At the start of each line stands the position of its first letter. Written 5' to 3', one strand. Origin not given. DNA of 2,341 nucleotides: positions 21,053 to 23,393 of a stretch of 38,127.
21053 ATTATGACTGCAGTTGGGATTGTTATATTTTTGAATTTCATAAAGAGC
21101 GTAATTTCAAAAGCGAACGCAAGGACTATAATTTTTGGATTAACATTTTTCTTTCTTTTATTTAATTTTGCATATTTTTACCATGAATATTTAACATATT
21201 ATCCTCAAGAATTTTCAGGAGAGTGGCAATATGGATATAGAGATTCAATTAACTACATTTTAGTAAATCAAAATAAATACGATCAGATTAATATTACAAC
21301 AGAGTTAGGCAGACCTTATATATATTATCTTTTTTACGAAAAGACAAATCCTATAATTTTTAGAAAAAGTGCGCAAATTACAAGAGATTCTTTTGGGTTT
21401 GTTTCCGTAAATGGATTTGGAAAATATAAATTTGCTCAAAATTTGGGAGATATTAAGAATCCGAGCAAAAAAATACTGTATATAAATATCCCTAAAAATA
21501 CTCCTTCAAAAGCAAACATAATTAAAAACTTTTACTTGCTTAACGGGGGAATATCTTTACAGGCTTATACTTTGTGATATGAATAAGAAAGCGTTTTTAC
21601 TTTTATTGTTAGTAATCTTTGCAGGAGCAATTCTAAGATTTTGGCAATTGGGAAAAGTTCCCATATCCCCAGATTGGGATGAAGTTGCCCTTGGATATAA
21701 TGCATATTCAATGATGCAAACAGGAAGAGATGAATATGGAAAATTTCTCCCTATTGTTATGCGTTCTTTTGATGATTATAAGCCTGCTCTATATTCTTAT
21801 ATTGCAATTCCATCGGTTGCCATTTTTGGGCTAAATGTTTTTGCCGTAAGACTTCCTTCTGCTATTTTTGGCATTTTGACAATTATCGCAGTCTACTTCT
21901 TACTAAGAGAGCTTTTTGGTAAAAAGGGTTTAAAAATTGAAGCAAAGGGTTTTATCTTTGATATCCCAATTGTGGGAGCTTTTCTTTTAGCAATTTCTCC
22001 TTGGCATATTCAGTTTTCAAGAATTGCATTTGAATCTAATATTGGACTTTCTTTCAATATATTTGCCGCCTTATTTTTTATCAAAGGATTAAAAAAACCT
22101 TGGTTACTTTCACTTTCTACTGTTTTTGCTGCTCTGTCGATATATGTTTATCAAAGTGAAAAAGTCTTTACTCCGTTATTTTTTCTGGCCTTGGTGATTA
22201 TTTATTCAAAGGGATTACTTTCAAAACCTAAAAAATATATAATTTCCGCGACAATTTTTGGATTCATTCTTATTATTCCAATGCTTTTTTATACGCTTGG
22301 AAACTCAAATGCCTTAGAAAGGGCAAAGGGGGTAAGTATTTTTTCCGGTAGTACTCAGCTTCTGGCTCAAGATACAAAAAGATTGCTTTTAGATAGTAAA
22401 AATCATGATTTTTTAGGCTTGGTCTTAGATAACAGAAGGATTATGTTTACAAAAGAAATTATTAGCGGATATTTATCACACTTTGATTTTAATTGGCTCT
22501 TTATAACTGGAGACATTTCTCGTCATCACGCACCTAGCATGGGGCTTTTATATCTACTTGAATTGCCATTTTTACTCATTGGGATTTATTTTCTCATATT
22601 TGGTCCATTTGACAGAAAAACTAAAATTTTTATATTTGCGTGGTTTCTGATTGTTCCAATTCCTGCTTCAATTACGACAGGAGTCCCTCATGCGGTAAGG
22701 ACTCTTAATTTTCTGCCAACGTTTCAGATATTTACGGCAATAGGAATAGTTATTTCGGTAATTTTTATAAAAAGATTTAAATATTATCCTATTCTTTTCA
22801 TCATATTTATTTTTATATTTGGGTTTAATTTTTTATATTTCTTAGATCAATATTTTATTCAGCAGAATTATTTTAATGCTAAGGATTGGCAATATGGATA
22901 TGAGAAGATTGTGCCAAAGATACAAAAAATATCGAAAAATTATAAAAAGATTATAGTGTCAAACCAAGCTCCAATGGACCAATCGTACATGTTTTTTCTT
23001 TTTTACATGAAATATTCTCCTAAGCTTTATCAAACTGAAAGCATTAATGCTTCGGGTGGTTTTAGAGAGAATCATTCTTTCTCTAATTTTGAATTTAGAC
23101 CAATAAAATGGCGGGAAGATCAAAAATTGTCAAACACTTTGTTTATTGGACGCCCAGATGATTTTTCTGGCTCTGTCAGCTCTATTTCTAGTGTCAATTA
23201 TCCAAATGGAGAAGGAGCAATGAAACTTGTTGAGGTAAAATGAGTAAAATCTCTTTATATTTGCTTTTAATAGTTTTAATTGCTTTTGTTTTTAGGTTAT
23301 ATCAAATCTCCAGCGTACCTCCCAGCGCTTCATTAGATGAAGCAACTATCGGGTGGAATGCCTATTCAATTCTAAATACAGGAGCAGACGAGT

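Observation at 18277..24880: Head-to-tail quartet of PMT/ArnT-like GT-C genes (six copies in the window) with a conserved catalytic loop and divergent soluble C-termini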

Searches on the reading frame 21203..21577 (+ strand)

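Call 51: search_protein_families(library=pfam, proteins=[window:21203-21577:+], max_evalue=10)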
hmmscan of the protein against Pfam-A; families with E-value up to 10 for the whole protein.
window:21203-21577:+ (124 aa): 1 family
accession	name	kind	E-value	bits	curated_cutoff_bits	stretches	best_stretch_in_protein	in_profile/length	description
PF01132.26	EFP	-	0.0019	18.6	27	1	8-35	3-30/54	Elongation factor P (EF-P) OB domain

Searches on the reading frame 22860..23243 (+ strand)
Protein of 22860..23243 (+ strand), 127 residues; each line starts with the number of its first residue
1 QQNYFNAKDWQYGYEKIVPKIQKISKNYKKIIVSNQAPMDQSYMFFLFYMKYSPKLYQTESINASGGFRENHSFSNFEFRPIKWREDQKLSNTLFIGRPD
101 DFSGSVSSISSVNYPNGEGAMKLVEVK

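Call 44: predict_structure(alignment_id=A3)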
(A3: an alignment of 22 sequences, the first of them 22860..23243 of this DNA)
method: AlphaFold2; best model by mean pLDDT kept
length: 127 residues; sequences in the alignment: 22
mean_pLDDT: 87.6   pTM: 0.83
mean pLDDT of the five models: 87.6, 86.5, 85.0, 84.1, 76.3
residues with pLDDT >= 90: 82; 70-90: 36; 50-70: 4; < 50: 5
segments of 3 or more residues with pLDDT < 50: 1-5
pLDDT, mean of each block of 10 residues (from residue 1): 54 89 94 92 91 92 75 93 95 95 90 89 91
secondary structure, 60 per line:
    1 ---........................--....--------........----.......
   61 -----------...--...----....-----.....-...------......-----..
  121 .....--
elements in order: H4-27 E30-33 H42-49 H54-60 E72-74 E77-79 H84-87 E93-97 E108-113 E119-125

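Call 48: fold_search(model_id=the predicted structure, library=pdb)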
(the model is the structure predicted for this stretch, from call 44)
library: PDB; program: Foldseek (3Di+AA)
matches with E <= 10: 176; with E <= 0.001: 0
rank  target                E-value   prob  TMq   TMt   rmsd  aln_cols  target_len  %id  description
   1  1cjb_A                2.9e-01  0.15  0.27  0.17  10.8       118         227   12  MALARIAL PURINE PHOSPHORIBOSYLTRANSFERASE (released 1999-08-18)
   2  1l1q                  3.0e-01  0.14  0.24  0.18   8.3       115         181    6  Crystal Structure of APRTase from Giardia lamblia Complexed with 9-deazaadenine (released 2002-11-27)
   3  7tux_A                3.7e-01  0.16  0.29  0.17  10.7       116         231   12  Crystal Structure of Plasmodium falciparum Hypoxanthine-Guanine-Xanthine Phosphoribosyltransferase in complex with [(3 (released 2022-12-07)
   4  3ozf_B                4.0e-01  0.13  0.27  0.16  10.8       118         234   12  Crystal Structure of Plasmodium falciparum Hypoxanthine-Guanine-Xanthine Phosphoribosyltransferase in complex with hyp (released 2011-09-28)
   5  5yw2_C                4.0e-01  0.10  0.23  0.18   7.9       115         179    3  Crystal structure of Adenine phosphoribosyltransferase from Francisella tularensis. (released 2018-01-03)
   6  3ozf_A                4.2e-01  0.15  0.29  0.17  10.9       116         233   11  Crystal Structure of Plasmodium falciparum Hypoxanthine-Guanine-Xanthine Phosphoribosyltransferase in complex with hyp (released 2011-09-28)
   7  6hgq_B                4.8e-01  0.10  0.22  0.18   7.6       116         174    6  Crystal Structure of Human APRT wild type in complex with Hypoxanthine, PRPP and Mg2+ (released 2019-07-31)
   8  5yw2_A                4.8e-01  0.10  0.23  0.18   7.9       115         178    4  Crystal structure of Adenine phosphoribosyltransferase from Francisella tularensis. (released 2018-01-03)
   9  7tux_B                5.5e-01  0.14  0.29  0.17  10.7       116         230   12  Crystal Structure of Plasmodium falciparum Hypoxanthine-Guanine-Xanthine Phosphoribosyltransferase in complex with [(3 (released 2022-12-07)
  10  3ozf_C                5.5e-01  0.12  0.27  0.16  10.7       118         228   12  Crystal Structure of Plasmodium falciparum Hypoxanthine-Guanine-Xanthine Phosphoribosyltransferase in complex with hyp (released 2011-09-28)
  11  5y07_B                6.7e-01  0.13  0.25  0.19   8.6       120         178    8  Crystal structure of adenine phosphoribosyltransferase from Yersinia pseudotuberculosis with PRPP. (released 2018-08-01)
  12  7tux_D                6.7e-01  0.11  0.27  0.16  10.8       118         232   12  Crystal Structure of Plasmodium falciparum Hypoxanthine-Guanine-Xanthine Phosphoribosyltransferase in complex with [(3 (released 2022-12-07)
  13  7tux_C                8.1e-01  0.10  0.27  0.16  10.8       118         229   12  Crystal Structure of Plasmodium falciparum Hypoxanthine-Guanine-Xanthine Phosphoribosyltransferase in complex with [(3 (released 2022-12-07)
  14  5yw5_C                9.9e-01  0.08  0.24  0.19   8.4       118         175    4  Crystal structure of Adenine phosphoribosyltransferase from Francisella tularensis in complex with adenine (released 2018-01-03)
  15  4x45_A                9.9e-01  0.07  0.24  0.19   8.5       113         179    9  Crystal Structure of F173G Mutant of Human APRT (released 2015-12-02)
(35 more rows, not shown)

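Call 51: search_protein_families(library=pfam, proteins=[window:22860-23243:+], max_evalue=10)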
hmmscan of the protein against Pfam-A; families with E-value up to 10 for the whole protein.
window:22860-23243:+ (127 aa): 1 family
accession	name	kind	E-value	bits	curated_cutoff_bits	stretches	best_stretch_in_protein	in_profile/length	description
PF08645.17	PNK3P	-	0.016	15.4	22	1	6-41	23-59/161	Polynucleotide kinase 3 phosphatase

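Call 63: search_protein_representatives(alignment_id=A3)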
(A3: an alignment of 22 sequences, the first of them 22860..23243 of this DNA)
Query: 22 sequences, 126 profile positions. Proteins with E-value up to 0.001 (for the whole library): 2111; up to 1e-10: 838; up to 1e-30: 24. The best 150 are listed.
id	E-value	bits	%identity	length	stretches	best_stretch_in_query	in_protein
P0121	1.2e-52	193.3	-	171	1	1-125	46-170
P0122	6.4e-47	174.8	-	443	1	1-125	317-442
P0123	1.2e-45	170.7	-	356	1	1-125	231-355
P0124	3.6e-45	169.1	-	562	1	1-124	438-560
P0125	5.5e-45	168.5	-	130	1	2-122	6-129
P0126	5.1e-39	149.2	-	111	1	19-125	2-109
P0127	1.0e-37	145.0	-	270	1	1-124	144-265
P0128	2.2e-37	143.9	-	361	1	1-124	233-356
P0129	2.3e-37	143.9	-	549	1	1-125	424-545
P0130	1.1e-36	141.7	-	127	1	1-124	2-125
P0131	7.1e-35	135.8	-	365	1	1-124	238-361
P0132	1.5e-34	134.8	-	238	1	1-124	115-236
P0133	2.7e-34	134.0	-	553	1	6-124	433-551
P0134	6.0e-33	129.6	-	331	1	7-124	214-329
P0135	3.3e-32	127.2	-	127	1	7-124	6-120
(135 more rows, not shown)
